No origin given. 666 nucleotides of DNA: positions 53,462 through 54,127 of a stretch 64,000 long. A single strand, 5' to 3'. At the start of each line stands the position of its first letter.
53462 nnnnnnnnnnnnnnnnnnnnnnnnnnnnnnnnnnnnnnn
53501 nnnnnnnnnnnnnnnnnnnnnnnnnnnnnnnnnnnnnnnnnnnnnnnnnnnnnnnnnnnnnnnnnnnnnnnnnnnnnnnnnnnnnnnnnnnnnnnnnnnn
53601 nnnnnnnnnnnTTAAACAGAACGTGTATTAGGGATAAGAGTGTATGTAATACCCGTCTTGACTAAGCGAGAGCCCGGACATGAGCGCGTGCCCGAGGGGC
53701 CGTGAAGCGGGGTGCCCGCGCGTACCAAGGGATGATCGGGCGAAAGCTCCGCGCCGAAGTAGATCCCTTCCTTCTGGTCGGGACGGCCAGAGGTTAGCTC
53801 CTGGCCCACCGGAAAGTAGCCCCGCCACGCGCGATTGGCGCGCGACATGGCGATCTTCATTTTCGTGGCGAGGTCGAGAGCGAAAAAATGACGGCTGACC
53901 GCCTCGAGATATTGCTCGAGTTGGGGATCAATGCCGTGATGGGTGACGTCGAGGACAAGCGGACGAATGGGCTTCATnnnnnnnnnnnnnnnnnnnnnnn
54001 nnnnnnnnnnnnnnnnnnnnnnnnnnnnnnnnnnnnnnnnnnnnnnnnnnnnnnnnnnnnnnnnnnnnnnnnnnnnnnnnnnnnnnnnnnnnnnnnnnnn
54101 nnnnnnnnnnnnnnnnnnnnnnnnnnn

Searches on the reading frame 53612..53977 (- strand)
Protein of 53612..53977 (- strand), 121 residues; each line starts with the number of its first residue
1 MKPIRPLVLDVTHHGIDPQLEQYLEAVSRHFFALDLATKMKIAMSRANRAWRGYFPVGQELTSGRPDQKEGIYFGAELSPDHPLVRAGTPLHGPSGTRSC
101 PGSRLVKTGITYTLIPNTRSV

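Call 74: find_homologous_proteins(query=window:53612-53977:-, max_evalue=0.00001)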
Query window:53612-53977:- (121 aa): 260 proteins with E <= 0.00001 among 265 candidates; the best 120 are listed.
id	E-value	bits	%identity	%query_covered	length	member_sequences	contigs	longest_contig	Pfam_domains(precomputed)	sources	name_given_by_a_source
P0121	2.8e-34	136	73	70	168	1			PF14226.13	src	-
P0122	5.8e-34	135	71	70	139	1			PF14226.13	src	-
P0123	1.4e-33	134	70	71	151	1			PF14226.13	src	-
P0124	2.0e-33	133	69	70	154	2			PF14226.13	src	-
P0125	3.9e-33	132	73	70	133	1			PF14226.13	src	-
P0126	4.1e-33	132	71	70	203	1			PF14226.13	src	-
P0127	5.5e-33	132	71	70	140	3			PF14226.13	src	-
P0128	5.7e-33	132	74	70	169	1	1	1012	PF14226.13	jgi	-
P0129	8.1e-33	131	71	70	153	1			PF14226.13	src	-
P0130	8.4e-33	131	72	70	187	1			PF14226.13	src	-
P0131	1.5e-32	130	68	70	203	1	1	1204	PF14226.13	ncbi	ncbi:MAG: isopenicillin N synthase family dioxygenase, partial [Acidimicrobiia bacterium]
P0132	2.8e-32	130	69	70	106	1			PF14226.13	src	-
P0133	3.1e-32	129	72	70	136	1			PF14226.13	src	-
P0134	4.2e-32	129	71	70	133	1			PF14226.13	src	-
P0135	5.9e-32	129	69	70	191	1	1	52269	PF14226.13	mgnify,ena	mgnify:CR=1 FL=1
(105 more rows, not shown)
